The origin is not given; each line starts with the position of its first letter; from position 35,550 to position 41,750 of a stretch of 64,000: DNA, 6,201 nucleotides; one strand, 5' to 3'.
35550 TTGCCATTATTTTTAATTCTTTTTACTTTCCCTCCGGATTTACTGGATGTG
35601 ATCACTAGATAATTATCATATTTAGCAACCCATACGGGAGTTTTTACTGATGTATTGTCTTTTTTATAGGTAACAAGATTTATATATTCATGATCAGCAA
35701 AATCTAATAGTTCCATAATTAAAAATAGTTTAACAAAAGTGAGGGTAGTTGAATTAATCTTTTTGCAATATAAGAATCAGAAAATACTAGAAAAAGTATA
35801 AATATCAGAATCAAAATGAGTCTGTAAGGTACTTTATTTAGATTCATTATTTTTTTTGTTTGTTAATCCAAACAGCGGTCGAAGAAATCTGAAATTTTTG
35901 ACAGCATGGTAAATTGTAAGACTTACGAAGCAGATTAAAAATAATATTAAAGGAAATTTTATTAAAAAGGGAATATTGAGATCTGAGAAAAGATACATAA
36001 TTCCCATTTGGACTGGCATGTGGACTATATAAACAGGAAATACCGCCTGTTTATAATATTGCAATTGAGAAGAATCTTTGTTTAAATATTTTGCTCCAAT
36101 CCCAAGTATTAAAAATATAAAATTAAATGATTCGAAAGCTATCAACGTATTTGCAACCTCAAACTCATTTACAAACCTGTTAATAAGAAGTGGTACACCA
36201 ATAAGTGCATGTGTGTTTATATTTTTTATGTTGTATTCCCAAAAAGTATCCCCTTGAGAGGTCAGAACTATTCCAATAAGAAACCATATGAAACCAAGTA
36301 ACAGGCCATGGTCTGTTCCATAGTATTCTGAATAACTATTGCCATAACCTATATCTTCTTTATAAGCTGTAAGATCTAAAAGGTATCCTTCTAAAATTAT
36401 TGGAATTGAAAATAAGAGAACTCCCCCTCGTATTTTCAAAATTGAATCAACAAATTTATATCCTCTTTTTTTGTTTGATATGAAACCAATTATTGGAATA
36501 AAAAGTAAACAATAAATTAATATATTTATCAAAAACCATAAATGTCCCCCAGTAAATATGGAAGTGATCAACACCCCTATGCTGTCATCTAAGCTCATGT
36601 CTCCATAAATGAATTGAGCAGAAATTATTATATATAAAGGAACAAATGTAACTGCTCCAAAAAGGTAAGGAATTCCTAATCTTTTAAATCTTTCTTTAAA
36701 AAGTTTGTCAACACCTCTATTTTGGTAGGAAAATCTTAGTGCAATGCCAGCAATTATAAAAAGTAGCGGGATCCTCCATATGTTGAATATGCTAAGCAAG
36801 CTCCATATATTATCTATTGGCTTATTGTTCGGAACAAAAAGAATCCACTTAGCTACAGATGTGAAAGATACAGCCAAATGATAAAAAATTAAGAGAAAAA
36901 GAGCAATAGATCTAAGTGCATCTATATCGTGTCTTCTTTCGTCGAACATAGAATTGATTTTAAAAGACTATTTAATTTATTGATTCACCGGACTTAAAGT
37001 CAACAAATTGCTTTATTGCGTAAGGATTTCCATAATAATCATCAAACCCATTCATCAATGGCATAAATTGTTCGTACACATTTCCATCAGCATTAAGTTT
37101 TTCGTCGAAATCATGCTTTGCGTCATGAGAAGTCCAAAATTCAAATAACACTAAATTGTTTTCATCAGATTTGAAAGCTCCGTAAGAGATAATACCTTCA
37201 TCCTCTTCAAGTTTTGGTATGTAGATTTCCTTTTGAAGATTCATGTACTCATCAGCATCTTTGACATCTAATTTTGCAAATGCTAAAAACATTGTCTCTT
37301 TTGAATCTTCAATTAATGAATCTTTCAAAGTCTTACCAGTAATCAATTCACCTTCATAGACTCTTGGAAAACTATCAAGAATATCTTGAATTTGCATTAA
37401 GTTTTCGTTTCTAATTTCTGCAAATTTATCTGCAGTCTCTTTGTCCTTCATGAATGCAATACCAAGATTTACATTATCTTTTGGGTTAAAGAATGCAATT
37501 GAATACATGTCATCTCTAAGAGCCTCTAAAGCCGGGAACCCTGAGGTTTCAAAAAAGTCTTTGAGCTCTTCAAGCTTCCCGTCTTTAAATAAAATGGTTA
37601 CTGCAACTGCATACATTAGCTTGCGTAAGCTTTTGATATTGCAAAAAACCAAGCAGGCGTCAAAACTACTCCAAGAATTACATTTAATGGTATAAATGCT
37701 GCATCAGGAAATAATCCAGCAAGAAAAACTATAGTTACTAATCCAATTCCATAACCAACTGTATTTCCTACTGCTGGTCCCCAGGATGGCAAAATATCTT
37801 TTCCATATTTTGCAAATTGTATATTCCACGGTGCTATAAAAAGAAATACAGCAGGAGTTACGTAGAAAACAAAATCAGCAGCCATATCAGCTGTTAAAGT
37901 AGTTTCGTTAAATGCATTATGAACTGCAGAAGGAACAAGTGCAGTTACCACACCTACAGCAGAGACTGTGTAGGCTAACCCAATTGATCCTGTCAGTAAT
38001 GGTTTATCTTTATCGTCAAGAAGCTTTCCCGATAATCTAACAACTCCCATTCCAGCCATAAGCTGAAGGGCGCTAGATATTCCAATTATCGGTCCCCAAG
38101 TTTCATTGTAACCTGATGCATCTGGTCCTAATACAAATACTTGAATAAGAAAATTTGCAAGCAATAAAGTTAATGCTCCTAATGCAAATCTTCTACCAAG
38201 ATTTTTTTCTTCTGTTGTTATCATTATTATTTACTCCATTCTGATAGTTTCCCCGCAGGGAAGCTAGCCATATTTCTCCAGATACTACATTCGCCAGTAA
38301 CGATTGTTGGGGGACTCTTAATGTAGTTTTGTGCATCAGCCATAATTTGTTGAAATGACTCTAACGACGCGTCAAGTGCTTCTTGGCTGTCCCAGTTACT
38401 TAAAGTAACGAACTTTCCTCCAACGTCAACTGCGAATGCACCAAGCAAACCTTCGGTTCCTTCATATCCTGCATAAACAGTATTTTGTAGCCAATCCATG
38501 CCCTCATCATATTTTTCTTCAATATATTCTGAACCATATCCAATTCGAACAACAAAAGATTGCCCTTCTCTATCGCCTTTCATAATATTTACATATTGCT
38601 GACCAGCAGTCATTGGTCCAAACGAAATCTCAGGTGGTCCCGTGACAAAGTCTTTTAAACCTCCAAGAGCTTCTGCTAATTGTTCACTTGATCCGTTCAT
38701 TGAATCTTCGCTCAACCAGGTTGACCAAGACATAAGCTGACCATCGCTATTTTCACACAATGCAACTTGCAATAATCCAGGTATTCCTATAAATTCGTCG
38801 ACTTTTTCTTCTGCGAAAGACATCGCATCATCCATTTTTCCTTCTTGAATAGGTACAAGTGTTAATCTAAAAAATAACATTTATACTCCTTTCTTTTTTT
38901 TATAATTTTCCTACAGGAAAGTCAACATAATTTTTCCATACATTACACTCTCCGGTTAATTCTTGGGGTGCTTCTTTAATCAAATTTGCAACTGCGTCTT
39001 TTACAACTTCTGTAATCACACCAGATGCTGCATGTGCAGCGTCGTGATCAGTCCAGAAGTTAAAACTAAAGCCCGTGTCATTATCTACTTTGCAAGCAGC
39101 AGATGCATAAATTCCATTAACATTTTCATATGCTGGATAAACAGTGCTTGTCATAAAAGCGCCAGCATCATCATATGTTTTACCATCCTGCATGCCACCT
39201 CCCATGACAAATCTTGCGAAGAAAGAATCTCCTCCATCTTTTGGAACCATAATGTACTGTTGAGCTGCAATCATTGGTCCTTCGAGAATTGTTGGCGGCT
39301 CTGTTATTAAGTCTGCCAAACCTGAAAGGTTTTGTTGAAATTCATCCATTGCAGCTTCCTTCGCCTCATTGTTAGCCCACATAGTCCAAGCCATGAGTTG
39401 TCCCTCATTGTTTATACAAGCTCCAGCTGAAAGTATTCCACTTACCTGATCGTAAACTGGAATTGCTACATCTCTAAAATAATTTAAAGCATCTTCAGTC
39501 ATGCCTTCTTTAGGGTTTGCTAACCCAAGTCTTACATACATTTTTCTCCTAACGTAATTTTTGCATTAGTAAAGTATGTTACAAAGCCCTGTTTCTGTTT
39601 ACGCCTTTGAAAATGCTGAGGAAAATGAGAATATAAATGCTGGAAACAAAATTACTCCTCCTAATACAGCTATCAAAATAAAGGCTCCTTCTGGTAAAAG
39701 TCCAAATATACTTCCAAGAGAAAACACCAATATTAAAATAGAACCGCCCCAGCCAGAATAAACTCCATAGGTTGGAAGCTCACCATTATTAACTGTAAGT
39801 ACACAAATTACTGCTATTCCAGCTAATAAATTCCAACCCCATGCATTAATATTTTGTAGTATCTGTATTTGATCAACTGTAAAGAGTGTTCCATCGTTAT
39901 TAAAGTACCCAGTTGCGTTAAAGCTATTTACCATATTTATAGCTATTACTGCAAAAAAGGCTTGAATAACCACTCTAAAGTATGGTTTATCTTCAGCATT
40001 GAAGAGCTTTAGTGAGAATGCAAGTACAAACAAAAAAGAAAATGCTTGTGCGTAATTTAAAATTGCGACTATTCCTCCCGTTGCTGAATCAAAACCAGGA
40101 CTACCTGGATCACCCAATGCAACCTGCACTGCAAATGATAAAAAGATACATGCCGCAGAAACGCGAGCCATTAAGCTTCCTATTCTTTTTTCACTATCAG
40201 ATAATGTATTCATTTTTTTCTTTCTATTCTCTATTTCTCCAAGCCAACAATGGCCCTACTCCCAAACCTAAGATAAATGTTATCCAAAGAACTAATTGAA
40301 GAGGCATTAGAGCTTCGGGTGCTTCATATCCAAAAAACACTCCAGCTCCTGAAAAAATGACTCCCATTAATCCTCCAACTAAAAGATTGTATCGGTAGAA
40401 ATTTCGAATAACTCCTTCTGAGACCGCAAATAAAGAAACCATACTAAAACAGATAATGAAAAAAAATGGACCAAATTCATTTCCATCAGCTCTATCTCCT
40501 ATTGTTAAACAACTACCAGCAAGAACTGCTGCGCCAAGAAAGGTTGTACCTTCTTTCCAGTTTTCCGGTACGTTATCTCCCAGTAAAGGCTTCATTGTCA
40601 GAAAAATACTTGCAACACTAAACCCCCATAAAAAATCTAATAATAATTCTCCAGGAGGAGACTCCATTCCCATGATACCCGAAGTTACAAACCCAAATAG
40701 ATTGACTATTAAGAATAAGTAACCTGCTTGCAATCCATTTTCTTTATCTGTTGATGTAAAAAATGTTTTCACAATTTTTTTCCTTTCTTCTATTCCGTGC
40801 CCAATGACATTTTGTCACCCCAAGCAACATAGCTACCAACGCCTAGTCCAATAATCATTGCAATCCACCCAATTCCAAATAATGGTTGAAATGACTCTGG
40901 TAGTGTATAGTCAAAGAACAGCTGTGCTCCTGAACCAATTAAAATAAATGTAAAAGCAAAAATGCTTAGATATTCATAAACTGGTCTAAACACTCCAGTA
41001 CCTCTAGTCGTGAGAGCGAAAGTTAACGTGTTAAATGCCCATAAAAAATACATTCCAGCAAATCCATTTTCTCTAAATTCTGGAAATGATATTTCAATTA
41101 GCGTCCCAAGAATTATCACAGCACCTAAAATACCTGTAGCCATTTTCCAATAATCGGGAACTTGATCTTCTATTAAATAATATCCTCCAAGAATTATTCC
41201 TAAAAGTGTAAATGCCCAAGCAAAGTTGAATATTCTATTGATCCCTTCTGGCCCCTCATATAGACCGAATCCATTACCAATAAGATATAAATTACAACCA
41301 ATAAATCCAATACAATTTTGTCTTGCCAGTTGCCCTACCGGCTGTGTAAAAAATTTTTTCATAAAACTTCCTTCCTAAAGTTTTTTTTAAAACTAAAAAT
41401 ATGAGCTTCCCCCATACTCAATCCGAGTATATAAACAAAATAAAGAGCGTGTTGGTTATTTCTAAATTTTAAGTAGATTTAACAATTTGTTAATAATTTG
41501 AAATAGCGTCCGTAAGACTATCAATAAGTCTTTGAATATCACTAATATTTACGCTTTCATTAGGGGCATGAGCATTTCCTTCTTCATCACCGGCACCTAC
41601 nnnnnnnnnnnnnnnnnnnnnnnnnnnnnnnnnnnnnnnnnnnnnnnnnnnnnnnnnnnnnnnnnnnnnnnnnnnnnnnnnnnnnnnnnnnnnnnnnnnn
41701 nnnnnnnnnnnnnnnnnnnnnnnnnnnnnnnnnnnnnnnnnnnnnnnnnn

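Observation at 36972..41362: Seven-gene operon built from only three uncharacterised, mutually paralogous protein families (tandem alpha/beta-barrel + two membrane families)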

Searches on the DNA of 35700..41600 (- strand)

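Call 44: search_rna_families(source=window, start=35700, end=41600, threshold=evalue, max_evalue=5)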
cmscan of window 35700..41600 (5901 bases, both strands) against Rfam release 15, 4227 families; matches with E-value up to 5: 0.
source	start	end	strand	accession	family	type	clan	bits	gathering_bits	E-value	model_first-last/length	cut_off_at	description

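Call 66: build_rna_model(alignment_id=A6, structure=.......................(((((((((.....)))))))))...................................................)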
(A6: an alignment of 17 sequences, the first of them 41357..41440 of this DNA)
Model R1 built from alignment A6 (17 sequences, 97 columns); structure: as given.
model positions 87; base pairs 9; branch points 0; effective number of sequences 2.24; information 0.653 bits per position. Calibrated on 0.2 Mb of random sequence (short: E-values are rough).
structure used (alignment columns):
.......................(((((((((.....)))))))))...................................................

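Call 67: search_with_rna_model(model_id=R1, source=window, max_evalue=10, filters=off)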
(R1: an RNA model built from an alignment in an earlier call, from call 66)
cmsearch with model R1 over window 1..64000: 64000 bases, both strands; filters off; matches with E-value up to 10: 11.
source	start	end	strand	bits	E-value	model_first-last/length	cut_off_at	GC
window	41357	41440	-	84.7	7.3e-14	1-87/87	no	0.27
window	9396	9480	+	17.9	1.2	1-87/87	no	0.27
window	23022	23101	+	17.9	1.2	1-87/87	no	0.24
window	61807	61921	+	17.5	1.4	1-87/87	no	0.27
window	31382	31449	-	15.7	3.3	1-87/87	no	0.32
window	8599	8654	-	15.2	4.2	1-87/87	no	0.27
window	56938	57037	-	15.1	4.3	1-87/87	no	0.3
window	6993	7075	-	14.3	6.1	1-87/87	no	0.41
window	45423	45492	+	13.8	7.6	1-87/87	no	0.27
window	61206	61286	+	13.6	8.6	1-87/87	no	0.31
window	42677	42747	+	13.3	9.9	1-87/87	no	0.25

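Call 88: search_with_rna_model(model_id=R1, sources=[L001, L002, L003, L004, L005, L006, L007, L008, L009, L010, L011, L012, L013, L014, L015, L016, L017, L018, L019, L020, L021, L022, L023, L024, L025, L026, L027, L028, L029, L030, L031, L032, L033, L034, L035, L036, L037, L043, L047, L052, L055, L058, L059, L060, L070, L073, L074, L076, L084, L134, L136, L137, L138], max_evalue=0.01)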
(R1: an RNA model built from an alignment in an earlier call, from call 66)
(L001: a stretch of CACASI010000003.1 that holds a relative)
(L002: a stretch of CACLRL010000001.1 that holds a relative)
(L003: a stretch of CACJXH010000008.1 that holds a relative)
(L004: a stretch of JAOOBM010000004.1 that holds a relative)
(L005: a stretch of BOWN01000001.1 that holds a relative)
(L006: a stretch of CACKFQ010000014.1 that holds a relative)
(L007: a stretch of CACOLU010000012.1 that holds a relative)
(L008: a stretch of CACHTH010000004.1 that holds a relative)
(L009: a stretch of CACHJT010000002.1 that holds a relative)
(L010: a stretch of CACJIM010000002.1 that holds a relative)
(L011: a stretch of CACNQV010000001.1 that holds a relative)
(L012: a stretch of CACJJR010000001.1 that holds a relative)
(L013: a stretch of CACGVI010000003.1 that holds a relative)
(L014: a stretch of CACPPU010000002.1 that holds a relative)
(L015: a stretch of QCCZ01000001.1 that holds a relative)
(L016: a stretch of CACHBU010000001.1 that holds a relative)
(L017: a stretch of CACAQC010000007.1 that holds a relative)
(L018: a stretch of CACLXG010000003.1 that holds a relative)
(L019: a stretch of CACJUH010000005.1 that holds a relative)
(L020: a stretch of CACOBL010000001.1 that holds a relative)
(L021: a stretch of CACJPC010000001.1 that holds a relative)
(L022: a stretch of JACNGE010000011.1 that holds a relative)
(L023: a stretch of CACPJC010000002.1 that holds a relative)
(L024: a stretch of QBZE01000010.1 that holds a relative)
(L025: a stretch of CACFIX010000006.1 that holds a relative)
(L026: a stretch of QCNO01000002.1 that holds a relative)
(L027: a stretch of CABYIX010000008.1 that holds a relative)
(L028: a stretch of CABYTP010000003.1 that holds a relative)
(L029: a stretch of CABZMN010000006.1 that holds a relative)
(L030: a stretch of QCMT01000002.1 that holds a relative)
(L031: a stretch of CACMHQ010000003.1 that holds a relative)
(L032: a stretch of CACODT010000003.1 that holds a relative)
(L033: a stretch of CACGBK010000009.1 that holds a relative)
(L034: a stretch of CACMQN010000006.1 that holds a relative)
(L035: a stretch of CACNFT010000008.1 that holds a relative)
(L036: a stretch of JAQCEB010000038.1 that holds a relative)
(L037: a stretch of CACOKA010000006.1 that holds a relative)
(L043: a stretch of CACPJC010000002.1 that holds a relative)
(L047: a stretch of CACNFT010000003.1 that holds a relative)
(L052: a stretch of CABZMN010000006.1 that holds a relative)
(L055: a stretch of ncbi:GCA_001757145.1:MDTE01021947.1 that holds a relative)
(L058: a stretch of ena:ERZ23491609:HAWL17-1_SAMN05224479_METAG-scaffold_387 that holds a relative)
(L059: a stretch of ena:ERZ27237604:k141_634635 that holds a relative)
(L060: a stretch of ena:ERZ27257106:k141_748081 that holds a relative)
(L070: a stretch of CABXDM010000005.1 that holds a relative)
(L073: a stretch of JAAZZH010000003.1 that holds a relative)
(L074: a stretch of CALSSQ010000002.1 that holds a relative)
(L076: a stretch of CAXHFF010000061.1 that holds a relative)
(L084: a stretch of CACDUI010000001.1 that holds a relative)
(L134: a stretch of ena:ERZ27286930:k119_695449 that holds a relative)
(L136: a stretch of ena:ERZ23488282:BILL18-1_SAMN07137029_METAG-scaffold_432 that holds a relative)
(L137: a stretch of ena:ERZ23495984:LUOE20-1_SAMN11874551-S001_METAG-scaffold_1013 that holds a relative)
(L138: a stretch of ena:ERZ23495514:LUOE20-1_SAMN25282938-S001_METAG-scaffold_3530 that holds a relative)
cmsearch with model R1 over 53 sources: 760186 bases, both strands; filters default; matches with E-value up to 0.01: 34.
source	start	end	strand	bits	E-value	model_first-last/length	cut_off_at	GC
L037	6119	6205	+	107.7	2.5e-17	1-87/87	no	0.31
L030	5541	5627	+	107.1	3.2e-17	1-87/87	no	0.31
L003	6743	6829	+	106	5.2e-17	1-87/87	no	0.31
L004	4653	4739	+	106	5.2e-17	1-87/87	no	0.31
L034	6738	6824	+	106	5.3e-17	1-87/87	no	0.29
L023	6700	6786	+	105.5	6.7e-17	1-87/87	no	0.3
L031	5788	5874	+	105.4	6.9e-17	1-87/87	no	0.29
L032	6705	6790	+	90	7.8e-14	1-87/87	no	0.26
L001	6731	6813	+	88.2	1.7e-13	1-87/87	no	0.27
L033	4437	4519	+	87.4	2.5e-13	1-87/87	no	0.27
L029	4227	4309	+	86.5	3.9e-13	1-87/87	no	0.28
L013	7005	7094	+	80.1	7.2e-12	1-87/87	no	0.32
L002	6729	6813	+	79.8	8.1e-12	1-87/87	no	0.25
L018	5774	5863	+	79.4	9.9e-12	1-87/87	no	0.23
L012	6224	6313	+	78.6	1.4e-11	1-87/87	no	0.31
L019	6769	6863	+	75.1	7e-11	1-87/87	no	0.29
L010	6757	6851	+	74.5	9.1e-11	1-87/87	no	0.29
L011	6739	6833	+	73.1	1.7e-10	1-87/87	no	0.26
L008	6478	6570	+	70.9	4.7e-10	1-87/87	no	0.29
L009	6794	6886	+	70.5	5.5e-10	1-87/87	no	0.28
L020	6772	6866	+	70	7.2e-10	1-87/87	no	0.28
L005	7376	7468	+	69.5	9e-10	1-87/87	no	0.29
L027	6682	6776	+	69.3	9.7e-10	1-87/87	no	0.24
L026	6656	6745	+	67.9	1.8e-09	1-87/87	no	0.24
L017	6732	6825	+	67.5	2.2e-09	1-87/87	no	0.29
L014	6794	6886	+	67.3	2.5e-09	1-87/87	no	0.3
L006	6153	6246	+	67.2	2.5e-09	1-87/87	no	0.31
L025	2061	2154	+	66.4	3.6e-09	1-87/87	no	0.28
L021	6660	6752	+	65.5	5.4e-09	1-87/87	no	0.3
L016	5859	5952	+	64.3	9.5e-09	1-87/87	no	0.29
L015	6188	6281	+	61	4.2e-08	1-87/87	no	0.29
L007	6739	6833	+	58.7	1.2e-07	1-87/87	no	0.24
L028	6682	6776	+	58.2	1.6e-07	1-87/87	no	0.22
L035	4597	4656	+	35.1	0.0057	1-87/87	no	0.2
